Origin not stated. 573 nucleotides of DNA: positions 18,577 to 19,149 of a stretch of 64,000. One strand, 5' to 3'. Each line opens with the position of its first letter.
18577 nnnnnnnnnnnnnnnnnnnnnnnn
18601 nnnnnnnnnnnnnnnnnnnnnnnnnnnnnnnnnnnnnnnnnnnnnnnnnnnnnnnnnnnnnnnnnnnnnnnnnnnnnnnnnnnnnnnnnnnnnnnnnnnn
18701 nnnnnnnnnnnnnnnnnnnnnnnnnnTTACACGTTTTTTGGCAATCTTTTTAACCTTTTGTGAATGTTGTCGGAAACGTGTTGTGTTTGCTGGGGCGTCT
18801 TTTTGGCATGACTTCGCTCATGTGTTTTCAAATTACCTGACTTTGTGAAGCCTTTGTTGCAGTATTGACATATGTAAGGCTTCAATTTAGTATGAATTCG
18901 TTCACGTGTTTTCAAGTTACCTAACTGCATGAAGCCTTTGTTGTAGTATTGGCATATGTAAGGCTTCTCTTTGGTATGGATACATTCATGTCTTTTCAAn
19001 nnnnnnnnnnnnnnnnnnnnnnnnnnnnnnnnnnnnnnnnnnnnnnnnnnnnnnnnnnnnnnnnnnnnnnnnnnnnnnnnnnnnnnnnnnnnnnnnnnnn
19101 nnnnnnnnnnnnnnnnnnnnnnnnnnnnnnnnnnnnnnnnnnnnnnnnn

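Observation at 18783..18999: Genes B and C share an identical finger/MITE-a junction, so the TE-derived C-terminus predates their duplication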

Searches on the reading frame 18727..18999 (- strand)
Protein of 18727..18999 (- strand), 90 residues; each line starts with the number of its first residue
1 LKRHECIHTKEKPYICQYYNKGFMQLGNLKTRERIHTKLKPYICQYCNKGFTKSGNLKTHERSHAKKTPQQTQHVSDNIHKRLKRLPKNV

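Call 51: search_protein_families(library=pfam, proteins=[window:18727-18999:-], max_evalue=0.001)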
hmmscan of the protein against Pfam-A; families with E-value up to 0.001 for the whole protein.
window:18727-18999:- (90 aa): 4 families
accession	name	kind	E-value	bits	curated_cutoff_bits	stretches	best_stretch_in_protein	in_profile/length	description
PF13465.12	zf-H2C2_2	-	5.4e-08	33.2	40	0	33-52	6-25/26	Zinc-finger double domain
PF00096.32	zf-C2H2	-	6.9e-06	26.7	25.2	1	42-64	1-23/23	Zinc finger, C2H2 type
PF12171.14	zf-C2H2_jaz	-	3.8e-05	24.2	22.6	1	42-64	2-24/27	Zinc-finger double-stranded RNA-binding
PF13894.12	zf-C2H2_4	-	4.4e-05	24.3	27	1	42-64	1-23/24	C2H2-type zinc finger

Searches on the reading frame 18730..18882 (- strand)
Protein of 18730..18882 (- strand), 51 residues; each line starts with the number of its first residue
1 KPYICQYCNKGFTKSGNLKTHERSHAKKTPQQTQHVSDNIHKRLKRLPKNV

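Call 24: find_homologous_proteins(query=window:18730-18882:-, max_evalue=0.001)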
Query seq(51 aa): no candidate shares three 5-residue words with the query. No homologue found.
